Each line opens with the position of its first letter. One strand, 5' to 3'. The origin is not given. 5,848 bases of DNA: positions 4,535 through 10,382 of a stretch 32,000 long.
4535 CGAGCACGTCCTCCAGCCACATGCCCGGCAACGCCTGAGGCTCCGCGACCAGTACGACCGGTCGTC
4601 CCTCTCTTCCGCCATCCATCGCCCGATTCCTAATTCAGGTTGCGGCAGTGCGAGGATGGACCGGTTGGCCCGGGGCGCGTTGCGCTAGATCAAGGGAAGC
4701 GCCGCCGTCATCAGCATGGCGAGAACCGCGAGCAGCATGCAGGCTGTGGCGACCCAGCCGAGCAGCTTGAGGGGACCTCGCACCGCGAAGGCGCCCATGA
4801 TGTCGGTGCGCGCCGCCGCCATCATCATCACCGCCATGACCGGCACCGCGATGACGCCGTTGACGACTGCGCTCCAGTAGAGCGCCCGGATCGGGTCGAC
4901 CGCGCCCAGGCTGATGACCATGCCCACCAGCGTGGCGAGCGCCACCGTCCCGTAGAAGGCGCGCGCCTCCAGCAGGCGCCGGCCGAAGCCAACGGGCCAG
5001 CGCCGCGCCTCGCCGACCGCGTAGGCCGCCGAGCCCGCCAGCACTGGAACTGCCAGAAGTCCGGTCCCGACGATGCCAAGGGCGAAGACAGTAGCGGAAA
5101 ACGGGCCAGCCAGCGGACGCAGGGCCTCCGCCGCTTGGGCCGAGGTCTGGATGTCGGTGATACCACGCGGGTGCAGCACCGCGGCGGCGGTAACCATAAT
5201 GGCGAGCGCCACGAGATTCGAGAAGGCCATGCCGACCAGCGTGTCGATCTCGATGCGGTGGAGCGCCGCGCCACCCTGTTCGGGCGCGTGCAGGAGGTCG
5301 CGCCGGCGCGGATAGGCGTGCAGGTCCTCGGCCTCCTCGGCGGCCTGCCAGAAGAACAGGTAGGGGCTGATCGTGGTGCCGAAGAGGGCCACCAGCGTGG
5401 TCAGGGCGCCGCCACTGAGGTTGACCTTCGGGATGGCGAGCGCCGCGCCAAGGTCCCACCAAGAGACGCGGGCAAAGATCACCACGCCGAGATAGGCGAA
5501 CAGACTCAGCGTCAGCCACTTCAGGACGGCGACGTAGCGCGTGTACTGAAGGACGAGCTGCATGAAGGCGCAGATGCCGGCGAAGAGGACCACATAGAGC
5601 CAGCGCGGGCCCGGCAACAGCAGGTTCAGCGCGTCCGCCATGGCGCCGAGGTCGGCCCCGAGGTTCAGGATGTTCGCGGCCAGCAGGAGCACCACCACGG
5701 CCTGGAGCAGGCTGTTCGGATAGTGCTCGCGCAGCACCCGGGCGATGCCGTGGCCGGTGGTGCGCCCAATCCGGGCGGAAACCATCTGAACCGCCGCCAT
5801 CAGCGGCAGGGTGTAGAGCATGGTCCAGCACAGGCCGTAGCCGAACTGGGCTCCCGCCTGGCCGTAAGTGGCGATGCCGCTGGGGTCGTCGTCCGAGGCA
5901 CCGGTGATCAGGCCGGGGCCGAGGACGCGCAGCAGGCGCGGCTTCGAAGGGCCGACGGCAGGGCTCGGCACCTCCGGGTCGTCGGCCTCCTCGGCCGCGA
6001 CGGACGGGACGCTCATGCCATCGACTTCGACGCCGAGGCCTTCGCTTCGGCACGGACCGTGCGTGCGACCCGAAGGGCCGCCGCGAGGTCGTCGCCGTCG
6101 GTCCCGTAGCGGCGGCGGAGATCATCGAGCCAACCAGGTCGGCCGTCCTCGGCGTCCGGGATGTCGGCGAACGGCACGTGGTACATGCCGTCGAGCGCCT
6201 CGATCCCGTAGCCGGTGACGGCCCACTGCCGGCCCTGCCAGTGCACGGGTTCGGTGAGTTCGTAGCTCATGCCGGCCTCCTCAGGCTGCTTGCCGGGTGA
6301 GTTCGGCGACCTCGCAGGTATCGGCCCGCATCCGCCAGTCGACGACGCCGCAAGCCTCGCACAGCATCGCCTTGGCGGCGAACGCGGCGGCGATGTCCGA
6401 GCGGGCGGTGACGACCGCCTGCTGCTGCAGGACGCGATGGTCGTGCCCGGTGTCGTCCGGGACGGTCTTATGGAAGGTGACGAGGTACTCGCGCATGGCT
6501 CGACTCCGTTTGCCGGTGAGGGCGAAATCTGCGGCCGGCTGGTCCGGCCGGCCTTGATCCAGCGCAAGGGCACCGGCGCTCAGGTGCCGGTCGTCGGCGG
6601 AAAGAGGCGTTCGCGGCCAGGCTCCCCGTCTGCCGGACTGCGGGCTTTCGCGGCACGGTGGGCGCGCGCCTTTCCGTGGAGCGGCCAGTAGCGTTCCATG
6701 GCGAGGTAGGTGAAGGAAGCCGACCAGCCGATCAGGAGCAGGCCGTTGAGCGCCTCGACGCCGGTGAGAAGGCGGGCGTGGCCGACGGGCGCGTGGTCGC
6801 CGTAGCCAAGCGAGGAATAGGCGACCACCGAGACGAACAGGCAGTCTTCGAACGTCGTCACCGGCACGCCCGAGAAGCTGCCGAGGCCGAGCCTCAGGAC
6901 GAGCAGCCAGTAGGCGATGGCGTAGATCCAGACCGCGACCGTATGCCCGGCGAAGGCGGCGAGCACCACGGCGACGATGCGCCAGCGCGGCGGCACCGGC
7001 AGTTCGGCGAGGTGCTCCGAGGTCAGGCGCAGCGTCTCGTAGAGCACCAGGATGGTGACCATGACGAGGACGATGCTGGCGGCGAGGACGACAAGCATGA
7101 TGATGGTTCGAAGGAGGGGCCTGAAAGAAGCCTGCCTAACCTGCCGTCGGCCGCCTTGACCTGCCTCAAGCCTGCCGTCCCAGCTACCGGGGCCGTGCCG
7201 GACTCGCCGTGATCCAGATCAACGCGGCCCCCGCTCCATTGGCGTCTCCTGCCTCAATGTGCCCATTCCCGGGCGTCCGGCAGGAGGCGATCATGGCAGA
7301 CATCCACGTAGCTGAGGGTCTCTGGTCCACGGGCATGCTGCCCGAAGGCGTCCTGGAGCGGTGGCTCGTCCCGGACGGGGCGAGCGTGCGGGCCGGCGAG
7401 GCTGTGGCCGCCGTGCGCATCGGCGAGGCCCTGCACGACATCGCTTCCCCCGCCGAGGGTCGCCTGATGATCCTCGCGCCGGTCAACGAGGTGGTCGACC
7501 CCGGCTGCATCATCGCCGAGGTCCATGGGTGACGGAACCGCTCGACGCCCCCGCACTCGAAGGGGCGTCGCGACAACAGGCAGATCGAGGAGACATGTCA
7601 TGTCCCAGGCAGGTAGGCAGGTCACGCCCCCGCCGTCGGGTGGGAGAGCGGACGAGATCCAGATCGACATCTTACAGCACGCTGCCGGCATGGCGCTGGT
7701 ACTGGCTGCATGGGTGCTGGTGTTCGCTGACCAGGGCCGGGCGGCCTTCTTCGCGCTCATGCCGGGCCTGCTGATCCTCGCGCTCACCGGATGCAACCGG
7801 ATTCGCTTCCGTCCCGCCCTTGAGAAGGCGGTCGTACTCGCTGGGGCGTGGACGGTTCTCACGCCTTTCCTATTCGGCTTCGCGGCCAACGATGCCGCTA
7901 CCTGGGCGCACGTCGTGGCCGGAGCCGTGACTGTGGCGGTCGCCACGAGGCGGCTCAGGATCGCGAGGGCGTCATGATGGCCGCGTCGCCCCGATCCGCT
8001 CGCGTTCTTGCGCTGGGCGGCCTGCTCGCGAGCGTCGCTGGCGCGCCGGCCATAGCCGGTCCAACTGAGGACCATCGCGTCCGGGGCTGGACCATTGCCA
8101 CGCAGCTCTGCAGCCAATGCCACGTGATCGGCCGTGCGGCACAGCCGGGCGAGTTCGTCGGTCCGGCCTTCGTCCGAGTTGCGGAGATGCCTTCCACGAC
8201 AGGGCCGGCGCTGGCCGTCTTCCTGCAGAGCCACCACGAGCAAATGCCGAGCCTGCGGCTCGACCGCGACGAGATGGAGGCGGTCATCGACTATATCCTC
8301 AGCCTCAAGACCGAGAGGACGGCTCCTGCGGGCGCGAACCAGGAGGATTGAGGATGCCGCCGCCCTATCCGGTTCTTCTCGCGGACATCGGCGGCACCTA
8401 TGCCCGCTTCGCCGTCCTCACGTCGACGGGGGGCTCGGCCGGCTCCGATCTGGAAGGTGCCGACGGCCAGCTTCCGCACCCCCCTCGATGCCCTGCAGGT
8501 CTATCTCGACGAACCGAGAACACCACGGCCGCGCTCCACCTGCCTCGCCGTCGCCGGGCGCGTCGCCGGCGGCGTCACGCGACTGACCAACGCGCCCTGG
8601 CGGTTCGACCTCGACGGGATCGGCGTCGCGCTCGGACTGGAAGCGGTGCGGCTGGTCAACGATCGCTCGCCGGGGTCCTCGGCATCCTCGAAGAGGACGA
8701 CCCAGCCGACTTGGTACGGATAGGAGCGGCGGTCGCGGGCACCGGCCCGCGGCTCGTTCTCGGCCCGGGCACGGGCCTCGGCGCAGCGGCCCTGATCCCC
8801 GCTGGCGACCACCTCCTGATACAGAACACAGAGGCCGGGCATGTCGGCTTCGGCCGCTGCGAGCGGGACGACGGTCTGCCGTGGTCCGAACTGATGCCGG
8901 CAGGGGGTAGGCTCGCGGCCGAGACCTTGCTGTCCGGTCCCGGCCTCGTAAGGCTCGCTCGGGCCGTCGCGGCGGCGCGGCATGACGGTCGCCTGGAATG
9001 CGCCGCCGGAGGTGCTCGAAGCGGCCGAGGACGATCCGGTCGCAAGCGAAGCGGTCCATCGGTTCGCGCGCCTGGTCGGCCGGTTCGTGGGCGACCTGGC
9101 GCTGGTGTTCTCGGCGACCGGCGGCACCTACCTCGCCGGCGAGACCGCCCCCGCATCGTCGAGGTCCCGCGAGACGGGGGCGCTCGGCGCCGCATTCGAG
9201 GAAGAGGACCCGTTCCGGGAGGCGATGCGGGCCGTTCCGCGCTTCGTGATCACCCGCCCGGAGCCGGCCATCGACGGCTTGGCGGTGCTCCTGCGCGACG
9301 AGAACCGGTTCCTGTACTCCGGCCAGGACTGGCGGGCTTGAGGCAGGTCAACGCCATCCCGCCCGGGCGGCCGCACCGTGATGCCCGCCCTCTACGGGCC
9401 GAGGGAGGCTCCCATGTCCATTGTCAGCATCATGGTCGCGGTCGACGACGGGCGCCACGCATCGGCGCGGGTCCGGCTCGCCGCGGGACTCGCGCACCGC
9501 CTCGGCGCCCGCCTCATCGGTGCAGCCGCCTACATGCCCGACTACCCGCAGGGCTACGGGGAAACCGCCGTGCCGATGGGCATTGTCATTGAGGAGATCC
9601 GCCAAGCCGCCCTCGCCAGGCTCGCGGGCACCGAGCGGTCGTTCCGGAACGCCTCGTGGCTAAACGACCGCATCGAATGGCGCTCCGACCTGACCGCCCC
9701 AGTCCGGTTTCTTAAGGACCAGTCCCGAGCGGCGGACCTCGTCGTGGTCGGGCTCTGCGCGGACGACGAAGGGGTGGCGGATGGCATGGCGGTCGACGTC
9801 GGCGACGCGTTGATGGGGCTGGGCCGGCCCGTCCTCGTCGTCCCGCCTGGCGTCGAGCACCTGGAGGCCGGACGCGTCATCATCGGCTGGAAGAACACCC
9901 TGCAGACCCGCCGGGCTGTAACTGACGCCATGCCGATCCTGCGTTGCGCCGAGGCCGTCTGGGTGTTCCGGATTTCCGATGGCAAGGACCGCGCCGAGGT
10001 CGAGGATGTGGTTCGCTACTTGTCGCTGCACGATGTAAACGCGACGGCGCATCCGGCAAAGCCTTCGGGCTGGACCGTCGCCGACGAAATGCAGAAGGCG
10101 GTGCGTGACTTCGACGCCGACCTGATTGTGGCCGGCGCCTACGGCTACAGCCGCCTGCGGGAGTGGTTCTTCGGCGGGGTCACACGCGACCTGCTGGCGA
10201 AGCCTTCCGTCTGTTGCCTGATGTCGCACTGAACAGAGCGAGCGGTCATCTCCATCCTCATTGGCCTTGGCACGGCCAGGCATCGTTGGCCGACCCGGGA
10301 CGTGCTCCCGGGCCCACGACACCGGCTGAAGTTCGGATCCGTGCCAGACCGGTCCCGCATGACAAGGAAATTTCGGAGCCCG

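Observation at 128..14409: Eight FNR/FixK-type boxes link USP, cytochrome c, BON, Hsp20, NRAMP, K+ channel and SulP operons into one dormancy-like island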

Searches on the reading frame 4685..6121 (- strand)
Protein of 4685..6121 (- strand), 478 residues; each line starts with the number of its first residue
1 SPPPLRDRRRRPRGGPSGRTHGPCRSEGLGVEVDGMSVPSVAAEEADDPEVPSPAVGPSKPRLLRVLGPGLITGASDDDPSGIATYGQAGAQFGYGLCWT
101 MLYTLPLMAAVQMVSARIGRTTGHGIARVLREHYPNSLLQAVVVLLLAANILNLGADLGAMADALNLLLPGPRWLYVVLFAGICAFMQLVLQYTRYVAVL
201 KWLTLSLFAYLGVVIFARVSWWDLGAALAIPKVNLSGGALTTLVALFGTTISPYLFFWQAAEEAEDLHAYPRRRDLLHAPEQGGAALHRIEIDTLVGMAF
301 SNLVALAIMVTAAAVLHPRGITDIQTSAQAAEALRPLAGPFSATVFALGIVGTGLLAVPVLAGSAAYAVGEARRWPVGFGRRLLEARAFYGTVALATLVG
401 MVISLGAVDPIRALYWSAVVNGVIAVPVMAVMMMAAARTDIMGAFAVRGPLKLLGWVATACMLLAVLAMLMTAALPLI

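Call 8: search_protein_families(library=pfam, proteins=[window:4685-6121:-], max_evalue=0.01)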
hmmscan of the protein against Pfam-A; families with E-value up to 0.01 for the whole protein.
window:4685-6121:- (478 aa): 1 family
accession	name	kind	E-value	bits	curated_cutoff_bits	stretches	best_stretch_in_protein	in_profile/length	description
PF01566.24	Nramp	-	7e-80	269.2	29.8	1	83-448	1-356/357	Natural resistance-associated macrophage protein-like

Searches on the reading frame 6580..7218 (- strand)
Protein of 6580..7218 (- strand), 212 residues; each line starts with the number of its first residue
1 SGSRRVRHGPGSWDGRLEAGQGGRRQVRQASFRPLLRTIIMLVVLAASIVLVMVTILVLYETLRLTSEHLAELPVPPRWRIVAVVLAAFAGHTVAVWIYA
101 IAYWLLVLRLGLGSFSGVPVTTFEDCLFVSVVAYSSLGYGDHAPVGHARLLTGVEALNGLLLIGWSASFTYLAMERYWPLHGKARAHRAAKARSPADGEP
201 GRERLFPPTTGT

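Call 8: search_protein_families(library=pfam, proteins=[window:6580-7218:-], max_evalue=0.01)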
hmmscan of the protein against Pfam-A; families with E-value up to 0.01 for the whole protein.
window:6580-7218:- (212 aa): 1 family
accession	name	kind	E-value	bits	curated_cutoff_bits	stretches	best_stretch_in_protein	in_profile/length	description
PF07885.22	Ion_trans_2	-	3.3e-09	36.9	22.5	1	94-168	4-71/79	Ion channel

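Call 66: search_protein_families(library=ncbifam, proteins=[window:6583-7098:-], max_evalue=0.01)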
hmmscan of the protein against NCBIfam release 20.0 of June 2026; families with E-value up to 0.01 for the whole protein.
window:6583-7098:- (172 aa): 0 families

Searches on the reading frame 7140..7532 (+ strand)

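Call 8: search_protein_families(library=pfam, proteins=[window:7140-7532:+], max_evalue=0.01)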
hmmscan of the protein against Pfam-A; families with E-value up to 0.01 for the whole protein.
window:7140-7532:+ (130 aa): 1 family
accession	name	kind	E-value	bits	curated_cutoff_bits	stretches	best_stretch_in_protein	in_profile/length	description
PF00364.28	Biotin_lipoyl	-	2.1e-05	24.7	22.1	1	70-127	15-72/73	Biotin-requiring enzyme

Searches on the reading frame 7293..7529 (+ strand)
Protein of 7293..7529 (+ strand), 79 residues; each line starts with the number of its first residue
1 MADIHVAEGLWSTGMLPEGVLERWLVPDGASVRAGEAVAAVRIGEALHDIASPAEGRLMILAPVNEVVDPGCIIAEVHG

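Call 66: search_protein_families(library=ncbifam, proteins=[window:7293-7529:+], max_evalue=0.01)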
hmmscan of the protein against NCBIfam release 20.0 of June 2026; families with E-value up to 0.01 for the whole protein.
window:7293-7529:+ (79 aa): 2 families
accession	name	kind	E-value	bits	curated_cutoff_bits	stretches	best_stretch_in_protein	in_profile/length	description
NF011457.0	PRK14875.1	equivalog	0.0016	17.4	307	1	17-75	16-75/372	acetoin dehydrogenase dihydrolipoyllysine-residue acetyltransferase subunit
TIGR02927.1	SucB_Actino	equivalog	0.0019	17.1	423.45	1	17-77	139-200/579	2-oxoglutarate dehydrogenase, E2 component, dihydrolipoamide succinyltransferase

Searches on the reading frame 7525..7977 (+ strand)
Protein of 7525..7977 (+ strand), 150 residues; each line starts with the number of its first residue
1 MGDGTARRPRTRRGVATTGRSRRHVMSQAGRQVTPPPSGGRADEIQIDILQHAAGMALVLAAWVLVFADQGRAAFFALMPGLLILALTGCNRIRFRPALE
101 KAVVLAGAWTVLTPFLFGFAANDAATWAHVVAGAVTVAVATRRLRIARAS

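Call 9: search_protein_families(library=pfam, proteins=[window:7525-7977:+], max_evalue=0.01)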
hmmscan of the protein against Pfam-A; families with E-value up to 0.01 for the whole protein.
window:7525-7977:+ (150 aa): 1 family
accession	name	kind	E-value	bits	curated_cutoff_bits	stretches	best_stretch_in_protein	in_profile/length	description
PF03779.20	SPW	-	1.7e-16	60.9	31.5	1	48-140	3-92/93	SPW repeat domain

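Call 66: search_protein_families(library=ncbifam, proteins=[window:7600-7974:+], max_evalue=0.01)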
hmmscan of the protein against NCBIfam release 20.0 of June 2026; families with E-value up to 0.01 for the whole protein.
window:7600-7974:+ (125 aa): 0 families

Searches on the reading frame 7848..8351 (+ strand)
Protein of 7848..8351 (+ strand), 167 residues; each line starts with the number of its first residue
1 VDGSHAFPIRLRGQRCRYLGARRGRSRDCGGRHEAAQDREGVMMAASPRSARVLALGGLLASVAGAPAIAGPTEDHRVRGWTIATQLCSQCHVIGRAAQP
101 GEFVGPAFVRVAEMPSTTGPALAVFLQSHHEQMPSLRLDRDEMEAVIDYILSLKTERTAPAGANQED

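Call 9: search_protein_families(library=pfam, proteins=[window:7848-8351:+], max_evalue=0.01)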
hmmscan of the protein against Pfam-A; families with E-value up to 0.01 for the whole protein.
window:7848-8351:+ (167 aa): 2 families
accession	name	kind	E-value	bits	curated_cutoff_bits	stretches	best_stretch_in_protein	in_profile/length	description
PF00034.26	Cytochrom_C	-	0.00051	21.7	21.3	0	131-154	66-90/90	Cytochrome c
PF13442.11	Cytochrome_CBB3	-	0.0017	19.1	27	1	79-150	5-68/68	Cytochrome C oxidase, cbb3-type, subunit III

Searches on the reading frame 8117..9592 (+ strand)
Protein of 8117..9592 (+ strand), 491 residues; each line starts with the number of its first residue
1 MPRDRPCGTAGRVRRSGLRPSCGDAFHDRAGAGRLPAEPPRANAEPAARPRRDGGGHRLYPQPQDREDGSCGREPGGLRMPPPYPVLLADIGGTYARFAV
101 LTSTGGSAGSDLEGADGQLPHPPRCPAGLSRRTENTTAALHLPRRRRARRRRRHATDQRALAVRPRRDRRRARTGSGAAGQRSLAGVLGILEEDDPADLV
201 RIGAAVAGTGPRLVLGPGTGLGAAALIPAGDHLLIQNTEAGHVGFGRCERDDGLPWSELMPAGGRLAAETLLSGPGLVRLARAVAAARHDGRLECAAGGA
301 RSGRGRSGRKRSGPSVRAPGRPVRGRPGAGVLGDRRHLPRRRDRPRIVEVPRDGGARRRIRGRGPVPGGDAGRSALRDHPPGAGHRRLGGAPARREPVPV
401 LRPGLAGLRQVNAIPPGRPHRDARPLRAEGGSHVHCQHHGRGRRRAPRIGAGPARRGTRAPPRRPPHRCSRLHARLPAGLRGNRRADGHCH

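Call 9: search_protein_families(library=pfam, proteins=[window:8117-9592:+], max_evalue=0.01)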
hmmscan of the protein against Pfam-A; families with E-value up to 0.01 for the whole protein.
window:8117-9592:+ (491 aa): 1 family
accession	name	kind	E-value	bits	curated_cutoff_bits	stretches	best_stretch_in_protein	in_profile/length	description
PF02685.22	Glucokinase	-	2.4e-19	70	22.1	1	196-289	111-205/314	Glucokinase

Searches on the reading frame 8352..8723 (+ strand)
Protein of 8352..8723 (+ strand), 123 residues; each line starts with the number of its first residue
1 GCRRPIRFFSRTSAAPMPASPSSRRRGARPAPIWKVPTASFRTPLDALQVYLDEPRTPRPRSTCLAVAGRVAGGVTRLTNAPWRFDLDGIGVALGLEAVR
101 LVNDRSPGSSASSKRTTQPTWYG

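Call 9: search_protein_families(library=pfam, proteins=[window:8352-8723:+], max_evalue=0.01)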
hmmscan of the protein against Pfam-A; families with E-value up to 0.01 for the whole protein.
window:8352-8723:+ (123 aa): 1 family
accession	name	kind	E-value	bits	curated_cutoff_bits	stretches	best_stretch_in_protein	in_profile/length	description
PF02685.22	Glucokinase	-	2e-13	50.5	22.1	1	31-106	24-100/314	Glucokinase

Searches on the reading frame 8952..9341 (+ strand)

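Call 9: search_protein_families(library=pfam, proteins=[window:8952-9341:+], max_evalue=0.01)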
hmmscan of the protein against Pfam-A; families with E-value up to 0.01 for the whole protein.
window:8952-9341:+ (129 aa): 1 family
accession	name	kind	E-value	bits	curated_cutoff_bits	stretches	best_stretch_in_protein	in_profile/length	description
PF02685.22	Glucokinase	-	5.1e-18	65.6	22.1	1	9-115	204-312/314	Glucokinase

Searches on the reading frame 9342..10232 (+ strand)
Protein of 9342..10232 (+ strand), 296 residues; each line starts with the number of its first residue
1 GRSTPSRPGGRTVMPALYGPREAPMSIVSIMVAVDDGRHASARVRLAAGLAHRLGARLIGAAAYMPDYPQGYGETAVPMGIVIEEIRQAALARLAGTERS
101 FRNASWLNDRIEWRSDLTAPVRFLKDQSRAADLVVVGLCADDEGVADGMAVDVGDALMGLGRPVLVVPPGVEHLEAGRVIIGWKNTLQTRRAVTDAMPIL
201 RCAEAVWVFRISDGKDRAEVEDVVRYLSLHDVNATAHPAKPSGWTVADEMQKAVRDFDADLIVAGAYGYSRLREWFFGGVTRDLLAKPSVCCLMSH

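Call 9: search_protein_families(library=pfam, proteins=[window:9342-10232:+], max_evalue=0.01)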
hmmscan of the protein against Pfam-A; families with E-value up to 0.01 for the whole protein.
window:9342-10232:+ (296 aa): 1 family
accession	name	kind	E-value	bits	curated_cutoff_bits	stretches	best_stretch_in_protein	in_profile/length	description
PF00582.32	Usp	-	2.9e-09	38.1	24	1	246-290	91-135/141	Universal stress protein family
